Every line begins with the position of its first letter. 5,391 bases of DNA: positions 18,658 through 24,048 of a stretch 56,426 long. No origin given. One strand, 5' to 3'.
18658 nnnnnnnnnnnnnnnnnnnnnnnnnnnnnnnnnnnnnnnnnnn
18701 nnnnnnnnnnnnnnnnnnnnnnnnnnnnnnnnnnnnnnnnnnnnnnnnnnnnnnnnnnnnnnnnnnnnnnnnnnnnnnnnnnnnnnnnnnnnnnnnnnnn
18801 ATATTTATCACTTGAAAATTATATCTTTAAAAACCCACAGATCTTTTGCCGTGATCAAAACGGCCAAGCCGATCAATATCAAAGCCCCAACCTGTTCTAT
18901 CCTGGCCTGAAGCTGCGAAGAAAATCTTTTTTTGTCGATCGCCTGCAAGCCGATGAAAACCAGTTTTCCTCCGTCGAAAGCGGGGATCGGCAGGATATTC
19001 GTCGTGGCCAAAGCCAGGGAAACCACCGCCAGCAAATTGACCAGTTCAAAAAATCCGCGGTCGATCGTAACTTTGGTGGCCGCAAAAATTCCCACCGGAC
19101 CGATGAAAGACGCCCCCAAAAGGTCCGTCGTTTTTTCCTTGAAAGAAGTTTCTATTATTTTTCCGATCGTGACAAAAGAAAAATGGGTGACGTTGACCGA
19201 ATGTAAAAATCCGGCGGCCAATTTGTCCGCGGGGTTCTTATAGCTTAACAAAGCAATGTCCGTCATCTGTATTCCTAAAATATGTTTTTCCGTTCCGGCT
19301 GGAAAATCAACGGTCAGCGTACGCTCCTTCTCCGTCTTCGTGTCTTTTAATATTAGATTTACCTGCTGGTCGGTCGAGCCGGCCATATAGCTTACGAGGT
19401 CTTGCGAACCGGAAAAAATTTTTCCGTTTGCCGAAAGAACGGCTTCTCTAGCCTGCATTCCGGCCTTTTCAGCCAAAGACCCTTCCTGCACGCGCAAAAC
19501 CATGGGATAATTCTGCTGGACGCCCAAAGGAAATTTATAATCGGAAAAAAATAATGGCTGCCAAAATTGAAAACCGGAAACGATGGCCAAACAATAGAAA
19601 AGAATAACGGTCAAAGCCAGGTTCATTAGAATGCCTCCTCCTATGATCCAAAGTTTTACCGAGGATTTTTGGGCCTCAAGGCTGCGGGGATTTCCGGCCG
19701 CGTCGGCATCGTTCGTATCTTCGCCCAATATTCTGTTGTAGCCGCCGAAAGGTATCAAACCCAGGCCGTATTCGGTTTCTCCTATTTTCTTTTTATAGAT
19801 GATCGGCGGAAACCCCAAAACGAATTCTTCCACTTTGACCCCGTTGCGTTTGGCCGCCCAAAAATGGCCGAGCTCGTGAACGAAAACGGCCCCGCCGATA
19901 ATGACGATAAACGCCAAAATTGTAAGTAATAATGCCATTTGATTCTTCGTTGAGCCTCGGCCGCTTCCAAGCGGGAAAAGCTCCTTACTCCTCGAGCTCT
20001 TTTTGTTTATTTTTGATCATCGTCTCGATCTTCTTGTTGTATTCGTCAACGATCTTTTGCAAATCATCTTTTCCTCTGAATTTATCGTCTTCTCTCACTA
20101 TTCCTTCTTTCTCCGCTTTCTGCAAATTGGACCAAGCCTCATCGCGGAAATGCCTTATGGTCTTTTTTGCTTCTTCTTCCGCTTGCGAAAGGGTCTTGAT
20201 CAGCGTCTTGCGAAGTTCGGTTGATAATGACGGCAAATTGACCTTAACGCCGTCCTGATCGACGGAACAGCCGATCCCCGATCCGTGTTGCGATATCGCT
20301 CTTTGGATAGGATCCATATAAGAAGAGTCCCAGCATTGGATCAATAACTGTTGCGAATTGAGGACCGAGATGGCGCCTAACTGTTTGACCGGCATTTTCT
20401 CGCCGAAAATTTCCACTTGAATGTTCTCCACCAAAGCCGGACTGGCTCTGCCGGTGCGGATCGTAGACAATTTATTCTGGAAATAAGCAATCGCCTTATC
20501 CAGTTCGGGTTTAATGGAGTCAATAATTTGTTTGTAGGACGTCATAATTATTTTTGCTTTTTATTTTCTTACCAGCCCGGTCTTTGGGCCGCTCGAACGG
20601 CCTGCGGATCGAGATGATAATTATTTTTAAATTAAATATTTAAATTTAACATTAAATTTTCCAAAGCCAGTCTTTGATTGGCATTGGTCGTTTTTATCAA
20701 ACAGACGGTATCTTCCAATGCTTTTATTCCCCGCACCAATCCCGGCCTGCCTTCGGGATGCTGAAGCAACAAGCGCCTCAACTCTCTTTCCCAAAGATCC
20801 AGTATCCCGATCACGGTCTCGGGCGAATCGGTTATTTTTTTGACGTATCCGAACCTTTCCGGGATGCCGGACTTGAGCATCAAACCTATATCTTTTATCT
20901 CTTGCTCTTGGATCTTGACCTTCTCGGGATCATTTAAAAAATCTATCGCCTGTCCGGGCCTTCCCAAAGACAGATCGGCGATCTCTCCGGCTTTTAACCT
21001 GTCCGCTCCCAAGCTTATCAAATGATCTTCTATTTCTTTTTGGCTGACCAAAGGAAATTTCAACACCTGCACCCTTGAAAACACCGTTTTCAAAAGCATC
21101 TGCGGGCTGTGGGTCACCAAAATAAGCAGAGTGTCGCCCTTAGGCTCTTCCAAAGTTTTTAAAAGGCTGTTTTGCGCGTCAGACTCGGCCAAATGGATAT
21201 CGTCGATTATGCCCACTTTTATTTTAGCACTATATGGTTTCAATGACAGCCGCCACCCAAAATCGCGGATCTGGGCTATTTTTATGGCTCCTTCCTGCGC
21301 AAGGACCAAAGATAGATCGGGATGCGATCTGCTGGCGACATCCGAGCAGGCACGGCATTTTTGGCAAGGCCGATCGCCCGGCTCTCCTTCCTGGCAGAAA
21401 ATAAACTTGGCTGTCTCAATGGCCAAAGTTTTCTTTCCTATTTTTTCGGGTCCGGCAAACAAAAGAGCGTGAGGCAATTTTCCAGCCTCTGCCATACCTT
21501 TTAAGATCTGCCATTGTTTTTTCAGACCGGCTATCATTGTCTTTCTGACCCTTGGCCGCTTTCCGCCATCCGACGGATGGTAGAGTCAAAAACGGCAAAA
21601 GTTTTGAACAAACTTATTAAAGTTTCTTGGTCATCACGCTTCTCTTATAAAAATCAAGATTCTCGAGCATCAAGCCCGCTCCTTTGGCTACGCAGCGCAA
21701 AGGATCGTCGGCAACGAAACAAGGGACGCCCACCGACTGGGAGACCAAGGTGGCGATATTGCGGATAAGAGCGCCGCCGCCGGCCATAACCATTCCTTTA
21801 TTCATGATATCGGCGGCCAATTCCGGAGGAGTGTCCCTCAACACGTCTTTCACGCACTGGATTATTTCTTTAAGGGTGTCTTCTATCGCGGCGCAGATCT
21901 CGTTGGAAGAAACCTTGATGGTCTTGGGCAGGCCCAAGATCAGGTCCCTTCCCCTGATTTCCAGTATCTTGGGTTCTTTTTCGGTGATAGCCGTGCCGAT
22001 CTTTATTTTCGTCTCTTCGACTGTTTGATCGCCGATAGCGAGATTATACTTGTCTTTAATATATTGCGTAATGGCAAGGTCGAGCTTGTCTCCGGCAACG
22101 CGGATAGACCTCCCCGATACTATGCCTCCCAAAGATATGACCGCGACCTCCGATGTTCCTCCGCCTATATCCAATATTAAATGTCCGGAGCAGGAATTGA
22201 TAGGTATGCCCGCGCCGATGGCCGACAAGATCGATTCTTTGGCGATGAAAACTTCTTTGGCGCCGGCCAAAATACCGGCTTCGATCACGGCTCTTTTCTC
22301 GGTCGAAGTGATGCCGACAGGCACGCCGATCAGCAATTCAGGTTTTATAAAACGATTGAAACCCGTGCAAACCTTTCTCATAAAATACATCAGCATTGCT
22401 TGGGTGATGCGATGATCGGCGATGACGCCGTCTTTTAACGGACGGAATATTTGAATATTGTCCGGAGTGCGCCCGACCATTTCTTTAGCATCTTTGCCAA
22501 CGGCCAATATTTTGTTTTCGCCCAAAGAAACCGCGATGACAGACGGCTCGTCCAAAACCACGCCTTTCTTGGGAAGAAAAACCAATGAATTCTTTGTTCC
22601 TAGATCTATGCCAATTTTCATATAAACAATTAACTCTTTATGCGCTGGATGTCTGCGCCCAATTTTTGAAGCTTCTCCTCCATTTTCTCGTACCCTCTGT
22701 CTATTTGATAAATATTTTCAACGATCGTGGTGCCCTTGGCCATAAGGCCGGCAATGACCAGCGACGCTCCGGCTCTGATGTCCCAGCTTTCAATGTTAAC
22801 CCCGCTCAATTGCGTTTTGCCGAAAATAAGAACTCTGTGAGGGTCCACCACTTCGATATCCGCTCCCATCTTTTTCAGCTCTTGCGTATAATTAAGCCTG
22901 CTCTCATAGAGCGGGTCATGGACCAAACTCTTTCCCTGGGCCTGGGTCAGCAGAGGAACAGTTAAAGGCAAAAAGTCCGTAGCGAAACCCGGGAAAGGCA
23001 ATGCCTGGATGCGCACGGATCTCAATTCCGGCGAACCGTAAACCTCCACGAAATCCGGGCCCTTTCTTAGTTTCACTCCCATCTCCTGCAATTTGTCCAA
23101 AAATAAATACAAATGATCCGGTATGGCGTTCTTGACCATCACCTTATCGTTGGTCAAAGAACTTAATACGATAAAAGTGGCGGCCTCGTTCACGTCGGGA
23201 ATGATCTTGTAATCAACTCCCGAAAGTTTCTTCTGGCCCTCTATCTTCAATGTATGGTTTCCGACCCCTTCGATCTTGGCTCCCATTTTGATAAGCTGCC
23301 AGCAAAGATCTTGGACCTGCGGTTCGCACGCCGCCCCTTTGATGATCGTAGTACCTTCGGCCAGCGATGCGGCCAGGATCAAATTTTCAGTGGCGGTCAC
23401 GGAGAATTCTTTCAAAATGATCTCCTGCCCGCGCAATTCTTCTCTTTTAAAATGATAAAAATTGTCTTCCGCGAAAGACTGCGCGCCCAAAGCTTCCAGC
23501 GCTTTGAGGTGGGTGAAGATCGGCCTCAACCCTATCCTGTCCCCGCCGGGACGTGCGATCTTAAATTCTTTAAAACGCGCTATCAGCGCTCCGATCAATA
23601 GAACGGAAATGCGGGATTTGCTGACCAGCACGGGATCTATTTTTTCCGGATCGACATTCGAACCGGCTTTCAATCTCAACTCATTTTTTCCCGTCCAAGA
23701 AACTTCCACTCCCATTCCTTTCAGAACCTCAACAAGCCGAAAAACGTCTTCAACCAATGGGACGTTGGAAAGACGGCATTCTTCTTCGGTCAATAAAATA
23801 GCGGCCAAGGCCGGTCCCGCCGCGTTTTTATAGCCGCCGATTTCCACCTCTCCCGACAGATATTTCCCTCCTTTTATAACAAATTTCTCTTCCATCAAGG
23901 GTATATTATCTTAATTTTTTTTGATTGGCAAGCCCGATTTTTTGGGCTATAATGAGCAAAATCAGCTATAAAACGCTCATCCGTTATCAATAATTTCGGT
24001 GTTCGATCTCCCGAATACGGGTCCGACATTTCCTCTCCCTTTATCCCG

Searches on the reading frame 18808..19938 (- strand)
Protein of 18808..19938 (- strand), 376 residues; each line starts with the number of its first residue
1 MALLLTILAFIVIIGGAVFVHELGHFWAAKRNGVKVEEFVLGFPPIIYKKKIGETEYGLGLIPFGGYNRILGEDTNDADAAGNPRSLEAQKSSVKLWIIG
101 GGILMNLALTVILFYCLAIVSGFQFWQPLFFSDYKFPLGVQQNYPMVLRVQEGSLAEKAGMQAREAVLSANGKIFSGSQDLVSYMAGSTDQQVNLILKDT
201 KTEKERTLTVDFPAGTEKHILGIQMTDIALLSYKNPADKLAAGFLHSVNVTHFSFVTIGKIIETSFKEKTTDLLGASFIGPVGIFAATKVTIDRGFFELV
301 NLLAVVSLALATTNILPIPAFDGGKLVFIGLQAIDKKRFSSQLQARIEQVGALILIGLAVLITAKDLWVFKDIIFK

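Call 10: search_protein_families(library=pfam, proteins=[window:18808-19938:-], max_evalue=0.001)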
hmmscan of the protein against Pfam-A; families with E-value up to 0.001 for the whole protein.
window:18808-19938:- (376 aa): 3 families
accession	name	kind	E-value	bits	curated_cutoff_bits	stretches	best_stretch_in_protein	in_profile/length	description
PF02163.28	Peptidase_M50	-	1.1e-46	159.4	27.2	1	9-357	1-220/221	Peptidase family M50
PF17820.7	PDZ_6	-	7.8e-08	32.4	27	1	147-197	2-52/54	PDZ domain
PF04495.20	GRASP55_65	-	0.0009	20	27.7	0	142-225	42-127/138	GRASP55/65 PDZ-like domain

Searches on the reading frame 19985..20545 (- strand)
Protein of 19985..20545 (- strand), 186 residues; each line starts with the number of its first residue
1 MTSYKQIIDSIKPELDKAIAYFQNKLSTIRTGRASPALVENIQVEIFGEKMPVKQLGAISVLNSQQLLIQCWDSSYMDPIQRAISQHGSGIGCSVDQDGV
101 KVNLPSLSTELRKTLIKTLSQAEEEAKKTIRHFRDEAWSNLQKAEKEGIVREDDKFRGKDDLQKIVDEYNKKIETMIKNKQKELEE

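Call 10: search_protein_families(library=pfam, proteins=[window:19985-20545:-], max_evalue=0.001)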
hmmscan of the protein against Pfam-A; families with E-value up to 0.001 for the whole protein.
window:19985-20545:- (186 aa): 1 family
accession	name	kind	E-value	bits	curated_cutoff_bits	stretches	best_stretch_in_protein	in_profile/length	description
PF01765.24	RRF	-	2.2e-46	158.1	29.7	1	22-184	1-163/164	Ribosome recycling factor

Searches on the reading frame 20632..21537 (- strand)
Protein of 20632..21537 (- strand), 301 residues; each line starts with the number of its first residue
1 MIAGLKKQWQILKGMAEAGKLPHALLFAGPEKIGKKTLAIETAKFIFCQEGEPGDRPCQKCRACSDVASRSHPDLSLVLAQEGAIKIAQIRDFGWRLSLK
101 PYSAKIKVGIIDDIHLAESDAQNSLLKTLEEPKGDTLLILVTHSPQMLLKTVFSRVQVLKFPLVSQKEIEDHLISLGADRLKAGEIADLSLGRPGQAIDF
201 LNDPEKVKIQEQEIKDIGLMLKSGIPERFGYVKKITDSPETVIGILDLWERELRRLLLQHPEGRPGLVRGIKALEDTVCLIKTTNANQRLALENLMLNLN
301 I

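Call 9: search_protein_families(library=pfam, proteins=[window:20632-21537:-], max_evalue=0.001)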
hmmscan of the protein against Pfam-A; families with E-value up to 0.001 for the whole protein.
window:20632-21537:- (301 aa): 1 family
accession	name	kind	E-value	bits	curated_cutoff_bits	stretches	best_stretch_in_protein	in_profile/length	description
PF13177.12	DNA_pol3_delta2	-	1.9e-46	158.4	27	1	6-162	3-158/161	DNA polymerase III, delta subunit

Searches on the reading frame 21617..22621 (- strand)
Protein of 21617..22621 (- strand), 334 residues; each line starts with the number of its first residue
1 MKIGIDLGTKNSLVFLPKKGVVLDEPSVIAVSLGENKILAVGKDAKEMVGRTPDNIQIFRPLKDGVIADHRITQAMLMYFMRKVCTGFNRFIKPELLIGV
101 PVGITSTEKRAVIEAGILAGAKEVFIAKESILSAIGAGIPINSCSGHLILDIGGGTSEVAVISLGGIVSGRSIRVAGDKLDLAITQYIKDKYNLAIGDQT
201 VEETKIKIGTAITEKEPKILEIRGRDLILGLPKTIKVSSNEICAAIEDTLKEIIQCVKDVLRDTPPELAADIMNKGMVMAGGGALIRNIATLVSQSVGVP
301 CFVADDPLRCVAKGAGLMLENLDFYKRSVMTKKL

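Call 9: search_protein_families(library=pfam, proteins=[window:21617-22621:-], max_evalue=0.001)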
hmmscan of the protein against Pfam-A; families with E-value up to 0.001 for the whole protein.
window:21617-22621:- (334 aa): 5 families
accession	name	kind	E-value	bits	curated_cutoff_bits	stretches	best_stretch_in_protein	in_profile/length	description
PF06723.19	MreB_Mbl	-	7.5e-128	426.4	27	1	2-324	3-324/327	MreB/Mbl protein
PF00012.26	HSP70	-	2.3e-08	33.2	20.6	1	95-317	135-370/599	Hsp70 protein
PF14450.12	FtsA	-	1.8e-07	32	31.8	1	149-302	2-108/127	Cell division protein FtsA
PF00022.25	Actin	-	5.5e-07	29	27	1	26-204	31-203/410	Actin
PF06277.17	EutA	-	0.00016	21.2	27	1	129-204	124-206/475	Ethanolamine utilisation protein EutA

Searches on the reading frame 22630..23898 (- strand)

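Call 9: search_protein_families(library=pfam, proteins=[window:22630-23898:-], max_evalue=0.001)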
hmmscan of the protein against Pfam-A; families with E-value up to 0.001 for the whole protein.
window:22630-23898:- (422 aa): 1 family
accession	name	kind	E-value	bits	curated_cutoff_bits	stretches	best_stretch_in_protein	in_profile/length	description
PF00275.25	EPSP_synthase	-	5.2e-80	269.6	22.8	1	9-410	2-417/417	EPSP synthase (3-phosphoshikimate 1-carboxyvinyltransferase)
